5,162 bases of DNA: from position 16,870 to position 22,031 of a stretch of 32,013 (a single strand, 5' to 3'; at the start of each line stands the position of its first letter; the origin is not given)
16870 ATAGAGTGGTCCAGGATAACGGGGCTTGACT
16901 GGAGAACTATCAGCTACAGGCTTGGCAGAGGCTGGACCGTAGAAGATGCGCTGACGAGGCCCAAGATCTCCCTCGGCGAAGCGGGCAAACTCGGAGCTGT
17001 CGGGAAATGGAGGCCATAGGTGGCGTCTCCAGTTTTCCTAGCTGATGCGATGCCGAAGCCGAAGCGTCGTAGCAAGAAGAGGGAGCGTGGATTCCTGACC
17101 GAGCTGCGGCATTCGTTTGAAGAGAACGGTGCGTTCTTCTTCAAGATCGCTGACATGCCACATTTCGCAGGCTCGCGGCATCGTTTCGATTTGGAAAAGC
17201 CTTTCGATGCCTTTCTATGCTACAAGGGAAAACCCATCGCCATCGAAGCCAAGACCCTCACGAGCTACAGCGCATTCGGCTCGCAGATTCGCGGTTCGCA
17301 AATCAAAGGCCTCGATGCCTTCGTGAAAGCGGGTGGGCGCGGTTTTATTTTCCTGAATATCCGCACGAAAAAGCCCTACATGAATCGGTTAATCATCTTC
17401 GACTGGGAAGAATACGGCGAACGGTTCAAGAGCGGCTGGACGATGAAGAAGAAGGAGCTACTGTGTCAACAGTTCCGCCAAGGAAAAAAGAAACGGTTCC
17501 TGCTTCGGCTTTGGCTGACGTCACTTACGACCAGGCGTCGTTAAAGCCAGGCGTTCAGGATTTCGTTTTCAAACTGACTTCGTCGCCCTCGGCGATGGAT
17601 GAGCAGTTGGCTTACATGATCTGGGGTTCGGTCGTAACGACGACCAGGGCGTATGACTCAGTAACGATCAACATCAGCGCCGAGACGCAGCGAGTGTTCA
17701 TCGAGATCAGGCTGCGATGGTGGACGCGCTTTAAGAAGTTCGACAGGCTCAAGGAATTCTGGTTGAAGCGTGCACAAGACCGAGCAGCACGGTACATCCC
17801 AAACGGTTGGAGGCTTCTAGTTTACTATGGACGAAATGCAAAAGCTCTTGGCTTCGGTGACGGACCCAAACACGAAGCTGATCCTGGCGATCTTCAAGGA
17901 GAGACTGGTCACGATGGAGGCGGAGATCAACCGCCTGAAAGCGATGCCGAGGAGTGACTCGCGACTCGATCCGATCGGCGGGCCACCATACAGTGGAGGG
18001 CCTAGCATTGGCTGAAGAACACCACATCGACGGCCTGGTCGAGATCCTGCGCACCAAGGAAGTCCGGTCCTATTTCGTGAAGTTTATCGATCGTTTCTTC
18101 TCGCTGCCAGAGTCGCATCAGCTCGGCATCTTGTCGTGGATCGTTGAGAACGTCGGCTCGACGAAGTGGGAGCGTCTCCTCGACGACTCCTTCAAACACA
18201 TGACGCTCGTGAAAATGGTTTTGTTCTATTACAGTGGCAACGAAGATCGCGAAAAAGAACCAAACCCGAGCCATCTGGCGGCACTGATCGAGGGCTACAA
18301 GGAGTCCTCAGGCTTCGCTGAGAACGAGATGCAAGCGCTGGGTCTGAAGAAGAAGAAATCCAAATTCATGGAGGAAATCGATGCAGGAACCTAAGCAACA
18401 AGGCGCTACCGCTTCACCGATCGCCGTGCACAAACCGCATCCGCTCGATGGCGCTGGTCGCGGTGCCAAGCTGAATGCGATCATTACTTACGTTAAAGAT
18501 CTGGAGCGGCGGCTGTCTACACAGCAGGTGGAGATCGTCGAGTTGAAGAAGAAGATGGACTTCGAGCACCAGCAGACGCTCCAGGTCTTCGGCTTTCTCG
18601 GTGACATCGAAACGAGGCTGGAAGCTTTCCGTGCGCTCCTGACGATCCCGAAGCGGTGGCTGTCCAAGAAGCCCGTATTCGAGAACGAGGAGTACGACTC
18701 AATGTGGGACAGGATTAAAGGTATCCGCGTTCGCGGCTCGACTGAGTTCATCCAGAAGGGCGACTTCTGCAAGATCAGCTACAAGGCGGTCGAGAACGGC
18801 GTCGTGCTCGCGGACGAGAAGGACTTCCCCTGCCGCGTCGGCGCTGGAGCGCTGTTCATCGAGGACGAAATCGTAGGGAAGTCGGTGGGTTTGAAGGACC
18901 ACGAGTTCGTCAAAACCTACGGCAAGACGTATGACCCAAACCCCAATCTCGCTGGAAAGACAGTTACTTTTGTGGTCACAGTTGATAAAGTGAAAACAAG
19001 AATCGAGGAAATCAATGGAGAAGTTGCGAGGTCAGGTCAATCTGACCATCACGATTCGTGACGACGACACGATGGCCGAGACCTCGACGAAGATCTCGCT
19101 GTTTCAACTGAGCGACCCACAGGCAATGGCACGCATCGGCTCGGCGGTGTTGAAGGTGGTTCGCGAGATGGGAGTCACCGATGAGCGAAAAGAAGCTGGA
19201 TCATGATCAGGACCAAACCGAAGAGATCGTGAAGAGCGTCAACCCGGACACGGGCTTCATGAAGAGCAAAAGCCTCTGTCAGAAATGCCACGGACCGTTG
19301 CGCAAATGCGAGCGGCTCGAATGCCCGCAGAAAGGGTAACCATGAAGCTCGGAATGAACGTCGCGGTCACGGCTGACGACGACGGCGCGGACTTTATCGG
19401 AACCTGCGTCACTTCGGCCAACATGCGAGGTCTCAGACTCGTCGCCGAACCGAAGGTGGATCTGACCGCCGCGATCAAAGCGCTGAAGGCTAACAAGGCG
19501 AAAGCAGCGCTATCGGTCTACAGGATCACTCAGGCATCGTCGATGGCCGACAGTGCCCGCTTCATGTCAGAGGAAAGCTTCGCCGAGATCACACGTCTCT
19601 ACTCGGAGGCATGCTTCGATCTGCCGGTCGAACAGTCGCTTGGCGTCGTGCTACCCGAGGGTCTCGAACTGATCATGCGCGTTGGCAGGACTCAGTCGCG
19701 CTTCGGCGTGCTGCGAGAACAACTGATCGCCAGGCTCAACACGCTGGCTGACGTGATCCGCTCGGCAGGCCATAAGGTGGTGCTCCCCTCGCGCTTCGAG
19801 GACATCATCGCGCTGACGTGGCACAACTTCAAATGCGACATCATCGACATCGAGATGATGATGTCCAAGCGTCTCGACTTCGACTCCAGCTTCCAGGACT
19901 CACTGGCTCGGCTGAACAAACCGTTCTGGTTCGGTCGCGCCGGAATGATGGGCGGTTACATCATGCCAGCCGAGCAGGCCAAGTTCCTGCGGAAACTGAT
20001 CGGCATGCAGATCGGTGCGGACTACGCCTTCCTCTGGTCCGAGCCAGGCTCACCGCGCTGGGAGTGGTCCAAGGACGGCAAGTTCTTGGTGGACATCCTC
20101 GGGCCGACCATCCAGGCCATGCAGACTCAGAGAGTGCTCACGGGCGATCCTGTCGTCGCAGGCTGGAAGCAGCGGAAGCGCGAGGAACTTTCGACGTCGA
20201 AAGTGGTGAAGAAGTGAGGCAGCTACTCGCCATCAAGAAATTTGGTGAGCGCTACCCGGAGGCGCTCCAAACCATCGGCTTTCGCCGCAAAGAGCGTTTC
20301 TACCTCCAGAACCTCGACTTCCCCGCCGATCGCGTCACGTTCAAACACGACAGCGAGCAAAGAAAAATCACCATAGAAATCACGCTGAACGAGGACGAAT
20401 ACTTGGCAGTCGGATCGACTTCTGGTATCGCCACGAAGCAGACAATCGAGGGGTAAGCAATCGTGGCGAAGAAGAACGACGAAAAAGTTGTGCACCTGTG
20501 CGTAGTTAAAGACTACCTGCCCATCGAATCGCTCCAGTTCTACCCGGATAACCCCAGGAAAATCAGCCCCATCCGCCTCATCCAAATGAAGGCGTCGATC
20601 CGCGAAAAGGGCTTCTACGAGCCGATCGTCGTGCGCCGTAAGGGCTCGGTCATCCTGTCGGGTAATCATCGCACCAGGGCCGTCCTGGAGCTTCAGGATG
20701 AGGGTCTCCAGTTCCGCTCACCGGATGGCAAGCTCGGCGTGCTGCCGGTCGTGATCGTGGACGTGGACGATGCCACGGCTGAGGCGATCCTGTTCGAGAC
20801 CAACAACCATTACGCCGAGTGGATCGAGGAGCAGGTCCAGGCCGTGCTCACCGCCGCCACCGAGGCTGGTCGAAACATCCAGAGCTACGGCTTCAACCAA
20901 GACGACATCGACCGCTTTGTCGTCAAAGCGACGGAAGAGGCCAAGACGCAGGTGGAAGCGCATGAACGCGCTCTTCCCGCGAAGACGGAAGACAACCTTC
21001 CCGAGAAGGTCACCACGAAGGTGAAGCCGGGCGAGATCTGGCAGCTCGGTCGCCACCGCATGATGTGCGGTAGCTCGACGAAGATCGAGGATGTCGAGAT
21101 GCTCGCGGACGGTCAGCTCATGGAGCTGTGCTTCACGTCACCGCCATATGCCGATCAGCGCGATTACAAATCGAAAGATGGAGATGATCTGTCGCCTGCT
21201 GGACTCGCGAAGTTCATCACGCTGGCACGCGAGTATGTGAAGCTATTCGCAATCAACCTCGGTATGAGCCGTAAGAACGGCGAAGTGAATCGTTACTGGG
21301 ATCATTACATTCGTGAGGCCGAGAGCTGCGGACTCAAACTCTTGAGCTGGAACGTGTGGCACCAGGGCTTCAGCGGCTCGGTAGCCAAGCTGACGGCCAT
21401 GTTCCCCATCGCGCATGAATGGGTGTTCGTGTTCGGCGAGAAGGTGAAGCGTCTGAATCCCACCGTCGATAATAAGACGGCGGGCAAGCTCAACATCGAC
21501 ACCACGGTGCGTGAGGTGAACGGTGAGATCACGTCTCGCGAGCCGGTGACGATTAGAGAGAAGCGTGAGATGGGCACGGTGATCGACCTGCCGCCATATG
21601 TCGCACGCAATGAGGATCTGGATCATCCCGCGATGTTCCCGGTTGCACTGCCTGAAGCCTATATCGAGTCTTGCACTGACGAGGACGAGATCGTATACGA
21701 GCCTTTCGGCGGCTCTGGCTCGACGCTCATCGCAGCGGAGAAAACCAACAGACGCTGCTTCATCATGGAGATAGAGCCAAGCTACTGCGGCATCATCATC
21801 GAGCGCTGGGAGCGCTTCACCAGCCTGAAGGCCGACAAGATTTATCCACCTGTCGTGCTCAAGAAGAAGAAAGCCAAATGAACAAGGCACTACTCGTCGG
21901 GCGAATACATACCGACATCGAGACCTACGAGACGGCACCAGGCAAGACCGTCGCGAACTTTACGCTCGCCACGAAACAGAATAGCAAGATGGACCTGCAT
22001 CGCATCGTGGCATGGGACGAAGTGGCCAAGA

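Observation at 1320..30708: Six identical copies of an 18-bp perfect palindrome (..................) dispersed over 30 kb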

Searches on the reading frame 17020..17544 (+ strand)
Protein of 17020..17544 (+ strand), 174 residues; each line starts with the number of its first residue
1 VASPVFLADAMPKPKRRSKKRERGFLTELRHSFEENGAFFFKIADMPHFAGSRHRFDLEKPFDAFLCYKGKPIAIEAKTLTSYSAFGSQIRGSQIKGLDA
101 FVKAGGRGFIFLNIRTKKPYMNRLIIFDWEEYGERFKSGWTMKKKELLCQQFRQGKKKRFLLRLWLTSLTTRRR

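Call 70: search_protein_families(library=pfam, proteins=[window:17020-17544:+], max_evalue=0.01)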
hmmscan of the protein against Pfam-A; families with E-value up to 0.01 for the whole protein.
window:17020-17544:+ (174 aa): 1 family
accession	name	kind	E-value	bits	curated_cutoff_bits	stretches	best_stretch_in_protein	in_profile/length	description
PF03838.20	RecU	-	9.7e-05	22.8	25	1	67-154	59-142/162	Recombination protein U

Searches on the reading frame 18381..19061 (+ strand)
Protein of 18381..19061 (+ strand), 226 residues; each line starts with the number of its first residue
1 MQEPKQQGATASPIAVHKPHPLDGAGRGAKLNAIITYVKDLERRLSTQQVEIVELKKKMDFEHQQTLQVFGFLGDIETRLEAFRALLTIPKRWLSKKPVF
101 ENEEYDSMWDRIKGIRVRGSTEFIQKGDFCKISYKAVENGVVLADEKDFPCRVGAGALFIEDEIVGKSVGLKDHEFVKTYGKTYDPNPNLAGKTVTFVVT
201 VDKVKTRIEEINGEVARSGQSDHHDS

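Call 70: search_protein_families(library=pfam, proteins=[window:18381-19061:+], max_evalue=0.01)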
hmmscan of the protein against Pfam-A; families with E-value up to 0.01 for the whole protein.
window:18381-19061:+ (226 aa): 1 family
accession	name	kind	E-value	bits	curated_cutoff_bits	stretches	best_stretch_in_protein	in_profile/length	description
PF16808.10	PKcGMP_CC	-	0.0062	16.5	35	0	39-60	11-32/35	Coiled-coil N-terminus of cGMP-dependent protein kinase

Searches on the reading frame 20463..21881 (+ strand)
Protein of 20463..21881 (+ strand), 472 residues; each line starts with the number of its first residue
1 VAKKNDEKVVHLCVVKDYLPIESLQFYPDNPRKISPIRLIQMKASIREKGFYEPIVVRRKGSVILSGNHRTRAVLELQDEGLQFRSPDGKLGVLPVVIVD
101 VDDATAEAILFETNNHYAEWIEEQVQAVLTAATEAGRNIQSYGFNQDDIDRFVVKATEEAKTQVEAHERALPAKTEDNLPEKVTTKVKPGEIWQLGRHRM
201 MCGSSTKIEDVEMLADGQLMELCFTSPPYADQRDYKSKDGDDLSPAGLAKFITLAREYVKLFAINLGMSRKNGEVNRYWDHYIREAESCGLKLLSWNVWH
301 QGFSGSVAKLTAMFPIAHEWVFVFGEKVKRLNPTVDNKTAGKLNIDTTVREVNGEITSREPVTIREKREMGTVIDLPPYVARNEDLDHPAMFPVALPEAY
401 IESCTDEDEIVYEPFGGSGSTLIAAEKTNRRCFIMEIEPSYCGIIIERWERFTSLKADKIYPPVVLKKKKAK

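Call 11: search_protein_families(library=pfam, proteins=[window:20463-21881:+], max_evalue=0.01)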
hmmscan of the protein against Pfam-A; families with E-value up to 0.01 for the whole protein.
window:20463-21881:+ (472 aa): 2 families
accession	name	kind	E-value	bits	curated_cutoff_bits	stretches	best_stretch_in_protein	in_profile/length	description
PF01555.25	N6_N4_Mtase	-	8.7e-22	78.6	26.7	1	221-446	2-220/221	DNA methylase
PF02195.25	ParB_N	-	2.4e-05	24.7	26.3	1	19-77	6-68/95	ParB N-terminal domain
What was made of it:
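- On ParABS partition system: In the window, ParB_N occurs only in the methyltransferase fusion at 20463-21881 (call 11).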

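Call 12: search_protein_families(library=phrogs, proteins=[window:20463-21881:+], max_evalue=0.001)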
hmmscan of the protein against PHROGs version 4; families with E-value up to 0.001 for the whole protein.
window:20463-21881:+ (472 aa): 21 families
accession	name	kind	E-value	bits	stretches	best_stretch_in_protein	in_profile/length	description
phrog_498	-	other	4.3e-72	244.5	1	17-456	36-427/633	DNA methyltransferase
phrog_67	-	other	6.5e-30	105.8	1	222-454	145-348/743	DNA methyltransferase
phrog_8071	-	DNA, RNA and nucleotide metabolism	2e-23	84.3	1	18-236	9-210/389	ParB-like partition protein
phrog_620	-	DNA, RNA and nucleotide metabolism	2.6e-22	81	1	17-186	10-168/217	ParB-like partition protein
phrog_3008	-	other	1.4e-21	77.8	1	384-460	146-222/244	DNA methyltransferase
phrog_723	-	DNA, RNA and nucleotide metabolism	5.2e-20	73.2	1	17-178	14-165/223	ParB-like partition protein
phrog_23085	-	unknown function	3.6e-13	50.4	1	382-460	38-116/138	-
phrog_9353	-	unknown function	5.5e-12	47.1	1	23-178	18-166/245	-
phrog_4715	-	DNA, RNA and nucleotide metabolism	2.4e-11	43.7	1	20-127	151-251/630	ParB-like partition protein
phrog_940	-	DNA, RNA and nucleotide metabolism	5.7e-09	36.7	1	16-166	6-144/388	nuclease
phrog_2159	-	DNA, RNA and nucleotide metabolism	7.9e-08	33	1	19-110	64-152/365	ParB-like partition protein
phrog_18293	-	other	1.3e-07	32.6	1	384-457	42-115/119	methyltransferase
phrog_8769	-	other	2.7e-07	31.3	1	406-458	10-62/71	methyltransferase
phrog_5475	-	unknown function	3.3e-07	30.5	1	19-77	6-62/458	-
phrog_1033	-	DNA, RNA and nucleotide metabolism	2.3e-06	28.6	1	30-111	48-126/334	ParB-like partition protein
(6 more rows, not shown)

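Call 47: search_solved_structures(query=window:20463-21881:+, max_evalue=0.01)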
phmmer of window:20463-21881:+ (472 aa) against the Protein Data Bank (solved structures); distinct sequences matched with E-value up to 0.01: 11.
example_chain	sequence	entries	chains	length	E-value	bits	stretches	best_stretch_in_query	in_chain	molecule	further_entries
2zie_A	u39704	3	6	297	4.6e-09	38.9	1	385-451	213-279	Putative modification methylase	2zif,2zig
1boo_A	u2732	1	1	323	1.6e-08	37.1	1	388-444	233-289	PROTEIN (N-4 CYTOSINE-SPECIFIC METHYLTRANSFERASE PVU II)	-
8s9m_A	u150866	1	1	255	5.2e-07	32.1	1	371-445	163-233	DNA cytosine-N4 methyltransferase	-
8s9n_A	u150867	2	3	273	6e-07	32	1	371-445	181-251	DNA cytosine-N4 methyltransferase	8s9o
8urk_A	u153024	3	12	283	3.3e-05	26.2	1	383-449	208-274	Methyltransferase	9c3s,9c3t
9c3u_A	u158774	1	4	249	3.6e-05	26.1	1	383-448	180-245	Methyltransferase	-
5hek_A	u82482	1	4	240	0.00078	21.7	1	373-444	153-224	Adenine specific DNA methyltransferase (DpnA)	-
5hfj_A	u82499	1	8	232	0.00097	21.4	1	373-442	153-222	Adenine specific DNA methyltransferase (DpnA)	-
2o0i_1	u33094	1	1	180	0.0027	19.9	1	29-162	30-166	C protein alpha-antigen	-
1vz0_A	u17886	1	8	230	0.0069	18.6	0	19-75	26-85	Chromosome-partitioning protein Spo0J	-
1ywm_A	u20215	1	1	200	0.0094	18.1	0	30-162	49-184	C protein alpha-antigen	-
